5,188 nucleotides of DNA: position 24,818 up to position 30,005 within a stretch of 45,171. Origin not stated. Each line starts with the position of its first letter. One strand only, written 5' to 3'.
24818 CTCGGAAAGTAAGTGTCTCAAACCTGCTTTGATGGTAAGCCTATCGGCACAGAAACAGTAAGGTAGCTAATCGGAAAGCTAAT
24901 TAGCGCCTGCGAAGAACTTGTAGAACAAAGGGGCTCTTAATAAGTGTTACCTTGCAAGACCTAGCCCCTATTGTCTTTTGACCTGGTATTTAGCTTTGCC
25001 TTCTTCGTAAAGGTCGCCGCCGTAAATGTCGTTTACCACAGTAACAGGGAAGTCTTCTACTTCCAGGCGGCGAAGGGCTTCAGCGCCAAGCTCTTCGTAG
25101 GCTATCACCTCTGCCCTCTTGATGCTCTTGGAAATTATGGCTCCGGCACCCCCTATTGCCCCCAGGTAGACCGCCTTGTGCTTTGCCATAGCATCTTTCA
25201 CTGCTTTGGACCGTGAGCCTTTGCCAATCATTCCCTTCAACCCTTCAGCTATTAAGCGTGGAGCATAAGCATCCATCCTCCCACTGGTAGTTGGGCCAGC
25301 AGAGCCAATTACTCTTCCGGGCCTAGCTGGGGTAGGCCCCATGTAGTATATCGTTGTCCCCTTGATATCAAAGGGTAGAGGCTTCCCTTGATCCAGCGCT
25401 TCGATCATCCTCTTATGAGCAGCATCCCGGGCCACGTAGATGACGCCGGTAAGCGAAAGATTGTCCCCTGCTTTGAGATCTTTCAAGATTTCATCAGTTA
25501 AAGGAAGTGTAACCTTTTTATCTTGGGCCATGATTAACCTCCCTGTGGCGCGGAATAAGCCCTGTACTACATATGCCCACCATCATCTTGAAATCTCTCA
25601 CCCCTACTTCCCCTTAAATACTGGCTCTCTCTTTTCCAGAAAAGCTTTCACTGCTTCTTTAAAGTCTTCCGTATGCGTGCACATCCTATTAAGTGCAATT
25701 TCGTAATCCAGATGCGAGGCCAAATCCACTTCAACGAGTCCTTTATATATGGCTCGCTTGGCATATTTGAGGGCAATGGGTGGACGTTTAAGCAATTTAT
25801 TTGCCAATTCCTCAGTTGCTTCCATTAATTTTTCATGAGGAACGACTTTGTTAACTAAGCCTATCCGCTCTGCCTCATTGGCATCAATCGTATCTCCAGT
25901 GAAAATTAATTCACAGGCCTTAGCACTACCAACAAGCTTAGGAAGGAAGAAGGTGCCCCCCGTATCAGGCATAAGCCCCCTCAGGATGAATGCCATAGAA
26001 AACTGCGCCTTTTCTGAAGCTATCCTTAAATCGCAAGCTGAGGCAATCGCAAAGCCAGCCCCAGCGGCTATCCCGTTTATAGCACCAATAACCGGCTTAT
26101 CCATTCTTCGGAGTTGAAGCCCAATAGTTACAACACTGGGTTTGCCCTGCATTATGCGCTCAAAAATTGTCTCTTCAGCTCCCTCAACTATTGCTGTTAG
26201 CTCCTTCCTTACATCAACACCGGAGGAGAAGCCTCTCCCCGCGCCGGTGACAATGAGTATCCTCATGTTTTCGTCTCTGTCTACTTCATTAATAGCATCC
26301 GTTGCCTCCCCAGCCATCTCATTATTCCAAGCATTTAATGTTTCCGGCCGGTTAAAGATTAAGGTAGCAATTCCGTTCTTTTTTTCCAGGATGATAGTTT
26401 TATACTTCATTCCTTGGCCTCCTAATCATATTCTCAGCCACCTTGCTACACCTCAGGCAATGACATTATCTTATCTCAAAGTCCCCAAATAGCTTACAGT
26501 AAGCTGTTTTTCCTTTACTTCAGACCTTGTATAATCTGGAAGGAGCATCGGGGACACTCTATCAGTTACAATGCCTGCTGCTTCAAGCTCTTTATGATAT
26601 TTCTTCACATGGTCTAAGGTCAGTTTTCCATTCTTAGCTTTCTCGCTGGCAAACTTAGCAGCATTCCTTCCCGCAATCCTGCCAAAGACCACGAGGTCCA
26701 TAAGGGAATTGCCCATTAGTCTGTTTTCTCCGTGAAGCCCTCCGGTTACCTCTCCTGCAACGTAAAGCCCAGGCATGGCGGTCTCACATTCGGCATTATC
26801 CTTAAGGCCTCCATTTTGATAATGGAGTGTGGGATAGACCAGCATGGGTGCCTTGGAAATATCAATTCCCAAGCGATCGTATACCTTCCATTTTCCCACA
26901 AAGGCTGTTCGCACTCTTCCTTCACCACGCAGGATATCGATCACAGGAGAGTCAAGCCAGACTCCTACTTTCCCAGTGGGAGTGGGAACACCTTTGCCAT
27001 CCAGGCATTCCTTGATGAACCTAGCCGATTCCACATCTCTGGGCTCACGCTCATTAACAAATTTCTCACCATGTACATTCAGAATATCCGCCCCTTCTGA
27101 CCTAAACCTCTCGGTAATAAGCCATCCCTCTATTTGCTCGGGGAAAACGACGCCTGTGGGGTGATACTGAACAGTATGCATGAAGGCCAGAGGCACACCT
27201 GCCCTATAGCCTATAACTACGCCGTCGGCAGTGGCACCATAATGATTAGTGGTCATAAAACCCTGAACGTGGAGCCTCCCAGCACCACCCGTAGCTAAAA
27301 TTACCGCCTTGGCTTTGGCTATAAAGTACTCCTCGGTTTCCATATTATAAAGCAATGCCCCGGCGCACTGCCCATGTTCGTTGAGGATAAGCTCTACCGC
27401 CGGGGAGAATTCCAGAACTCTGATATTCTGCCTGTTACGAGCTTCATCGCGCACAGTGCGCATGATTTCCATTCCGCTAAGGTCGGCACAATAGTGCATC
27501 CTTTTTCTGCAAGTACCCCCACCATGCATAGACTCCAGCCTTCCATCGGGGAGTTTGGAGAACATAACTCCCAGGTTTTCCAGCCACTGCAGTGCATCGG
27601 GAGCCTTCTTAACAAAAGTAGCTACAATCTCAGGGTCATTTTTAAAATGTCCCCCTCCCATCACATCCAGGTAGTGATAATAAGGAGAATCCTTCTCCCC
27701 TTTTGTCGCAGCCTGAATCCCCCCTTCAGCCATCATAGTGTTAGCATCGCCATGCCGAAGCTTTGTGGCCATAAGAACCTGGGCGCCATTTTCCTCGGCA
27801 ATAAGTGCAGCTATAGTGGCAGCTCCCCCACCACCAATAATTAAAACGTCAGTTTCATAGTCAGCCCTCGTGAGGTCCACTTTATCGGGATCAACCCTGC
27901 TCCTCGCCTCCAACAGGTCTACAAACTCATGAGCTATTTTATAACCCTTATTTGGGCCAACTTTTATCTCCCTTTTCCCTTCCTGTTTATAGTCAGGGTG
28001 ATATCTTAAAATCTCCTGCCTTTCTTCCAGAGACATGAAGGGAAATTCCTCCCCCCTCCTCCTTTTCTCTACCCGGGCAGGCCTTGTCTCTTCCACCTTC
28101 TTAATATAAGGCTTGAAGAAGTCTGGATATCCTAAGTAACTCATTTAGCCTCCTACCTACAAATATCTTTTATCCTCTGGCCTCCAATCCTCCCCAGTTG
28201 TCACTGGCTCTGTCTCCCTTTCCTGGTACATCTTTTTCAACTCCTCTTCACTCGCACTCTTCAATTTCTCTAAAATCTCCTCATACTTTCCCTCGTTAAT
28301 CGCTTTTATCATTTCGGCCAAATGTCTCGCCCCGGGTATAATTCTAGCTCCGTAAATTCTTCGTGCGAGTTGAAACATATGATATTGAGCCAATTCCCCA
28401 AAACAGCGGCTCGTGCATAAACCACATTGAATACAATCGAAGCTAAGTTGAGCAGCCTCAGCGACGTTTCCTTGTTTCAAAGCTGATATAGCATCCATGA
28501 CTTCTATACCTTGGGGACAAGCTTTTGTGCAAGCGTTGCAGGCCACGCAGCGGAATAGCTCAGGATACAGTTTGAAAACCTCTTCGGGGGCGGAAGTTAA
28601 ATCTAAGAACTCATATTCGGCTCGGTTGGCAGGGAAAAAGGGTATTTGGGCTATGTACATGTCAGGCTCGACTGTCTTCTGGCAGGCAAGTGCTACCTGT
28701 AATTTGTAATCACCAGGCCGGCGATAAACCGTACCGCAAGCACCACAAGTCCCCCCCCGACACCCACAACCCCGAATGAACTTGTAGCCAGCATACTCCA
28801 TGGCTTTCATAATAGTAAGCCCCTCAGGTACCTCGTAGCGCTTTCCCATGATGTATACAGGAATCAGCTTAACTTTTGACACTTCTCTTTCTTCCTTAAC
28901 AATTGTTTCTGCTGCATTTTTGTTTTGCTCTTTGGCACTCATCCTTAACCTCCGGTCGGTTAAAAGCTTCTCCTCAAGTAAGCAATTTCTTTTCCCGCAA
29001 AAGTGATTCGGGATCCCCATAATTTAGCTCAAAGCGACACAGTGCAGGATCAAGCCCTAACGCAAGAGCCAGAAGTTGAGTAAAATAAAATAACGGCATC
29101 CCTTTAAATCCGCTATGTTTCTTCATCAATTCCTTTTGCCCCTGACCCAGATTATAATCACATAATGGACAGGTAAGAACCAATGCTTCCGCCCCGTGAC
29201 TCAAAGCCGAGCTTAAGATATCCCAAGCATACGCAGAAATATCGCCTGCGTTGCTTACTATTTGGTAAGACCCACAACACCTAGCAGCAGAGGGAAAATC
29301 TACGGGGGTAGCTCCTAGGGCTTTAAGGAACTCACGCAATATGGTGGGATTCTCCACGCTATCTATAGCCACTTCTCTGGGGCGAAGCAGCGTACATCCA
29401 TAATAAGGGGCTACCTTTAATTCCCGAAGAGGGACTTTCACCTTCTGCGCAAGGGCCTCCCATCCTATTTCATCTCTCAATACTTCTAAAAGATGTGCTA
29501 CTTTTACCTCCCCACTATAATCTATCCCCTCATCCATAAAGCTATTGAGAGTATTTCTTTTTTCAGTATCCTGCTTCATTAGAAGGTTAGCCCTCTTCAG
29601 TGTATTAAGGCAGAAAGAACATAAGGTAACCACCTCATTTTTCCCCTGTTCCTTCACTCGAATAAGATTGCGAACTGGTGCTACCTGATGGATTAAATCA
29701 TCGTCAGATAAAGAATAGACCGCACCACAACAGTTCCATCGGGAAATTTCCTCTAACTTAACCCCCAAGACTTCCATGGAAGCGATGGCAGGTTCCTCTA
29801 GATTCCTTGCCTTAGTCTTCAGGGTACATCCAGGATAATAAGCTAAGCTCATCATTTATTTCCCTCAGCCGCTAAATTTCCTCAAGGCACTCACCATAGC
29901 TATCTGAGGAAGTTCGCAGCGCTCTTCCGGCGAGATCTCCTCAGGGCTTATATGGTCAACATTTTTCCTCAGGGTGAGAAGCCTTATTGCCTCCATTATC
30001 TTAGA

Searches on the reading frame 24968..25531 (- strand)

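Call 65: search_protein_families(library=pfam, proteins=[window:24968-25531:-], max_evalue=0.00001)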
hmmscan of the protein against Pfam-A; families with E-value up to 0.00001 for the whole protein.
window:24968-25531:- (187 aa): 1 family
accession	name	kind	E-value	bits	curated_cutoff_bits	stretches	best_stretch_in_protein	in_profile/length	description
PF05683.17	Fumerase_C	-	9.7e-60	201.9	22.2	1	5-177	27-204/205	Fumarase C-terminus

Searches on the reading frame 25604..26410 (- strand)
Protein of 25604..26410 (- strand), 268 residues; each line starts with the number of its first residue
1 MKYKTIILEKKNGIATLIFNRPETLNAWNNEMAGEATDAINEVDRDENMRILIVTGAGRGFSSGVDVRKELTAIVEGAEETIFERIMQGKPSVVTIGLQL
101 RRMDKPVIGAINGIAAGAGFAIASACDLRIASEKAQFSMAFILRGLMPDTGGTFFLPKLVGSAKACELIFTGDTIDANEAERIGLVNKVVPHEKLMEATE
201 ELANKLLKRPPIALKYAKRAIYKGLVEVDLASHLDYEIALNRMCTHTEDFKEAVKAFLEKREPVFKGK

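Call 65: search_protein_families(library=pfam, proteins=[window:25604-26410:-], max_evalue=0.00001)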
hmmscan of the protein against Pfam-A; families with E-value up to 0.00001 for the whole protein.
window:25604-26410:- (268 aa): 2 families
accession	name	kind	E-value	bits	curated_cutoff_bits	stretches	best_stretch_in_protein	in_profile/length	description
PF00378.25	ECH_1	-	3.7e-60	203.8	27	1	9-267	1-250/251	Enoyl-CoA hydratase/isomerase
PF16113.10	ECH_2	-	5.3e-38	131.8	27.2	1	15-204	2-186/335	Enoyl-CoA hydratase/isomerase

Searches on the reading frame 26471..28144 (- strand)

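Call 65: search_protein_families(library=pfam, proteins=[window:26471-28144:-], max_evalue=0.00001)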
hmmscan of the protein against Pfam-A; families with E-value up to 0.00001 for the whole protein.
window:26471-28144:- (557 aa): 3 families
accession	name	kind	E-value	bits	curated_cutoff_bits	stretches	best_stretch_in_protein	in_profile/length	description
PF00890.30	FAD_binding_2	-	3.8e-70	237.6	20.4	1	99-481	1-414/414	FAD binding domain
PF07992.20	Pyr_redox_2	-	4.7e-08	33.2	26.1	0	99-303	2-126/291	Pyridine nucleotide-disulphide oxidoreductase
PF03486.20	HI0933_like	-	5e-06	26.6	50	0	99-466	2-219/244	HI0933-like protein Rossmann domain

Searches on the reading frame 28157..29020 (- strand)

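Call 65: search_protein_families(library=pfam, proteins=[window:28157-29020:-], max_evalue=0.00001)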
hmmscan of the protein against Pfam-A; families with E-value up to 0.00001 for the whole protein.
window:28157-29020:- (287 aa): 4 families
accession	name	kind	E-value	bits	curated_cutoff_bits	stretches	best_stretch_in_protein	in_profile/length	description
PF13187.11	Fer4_9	-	3.9e-08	33.6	27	1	157-206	1-47/52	4Fe-4S dicluster domain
PF13183.11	Fer4_8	-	4.6e-07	30.7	27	0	195-214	4-16/68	4Fe-4S dicluster domain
PF13237.11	Fer4_10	-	1.3e-06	28.6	25.5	1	155-206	6-52/53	4Fe-4S dicluster domain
PF12838.12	Fer4_7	-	9.4e-06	26.5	27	1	157-206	1-48/52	4Fe-4S dicluster domain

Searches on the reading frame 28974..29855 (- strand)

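Call 65: search_protein_families(library=pfam, proteins=[window:28974-29855:-], max_evalue=0.00001)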
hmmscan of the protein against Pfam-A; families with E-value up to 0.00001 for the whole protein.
window:28974-29855:- (293 aa): 1 family
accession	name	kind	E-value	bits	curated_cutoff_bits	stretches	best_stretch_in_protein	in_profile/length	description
PF02754.22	CCG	-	2.6e-19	69.5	20.6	2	5-87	2-85/85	Cysteine-rich domain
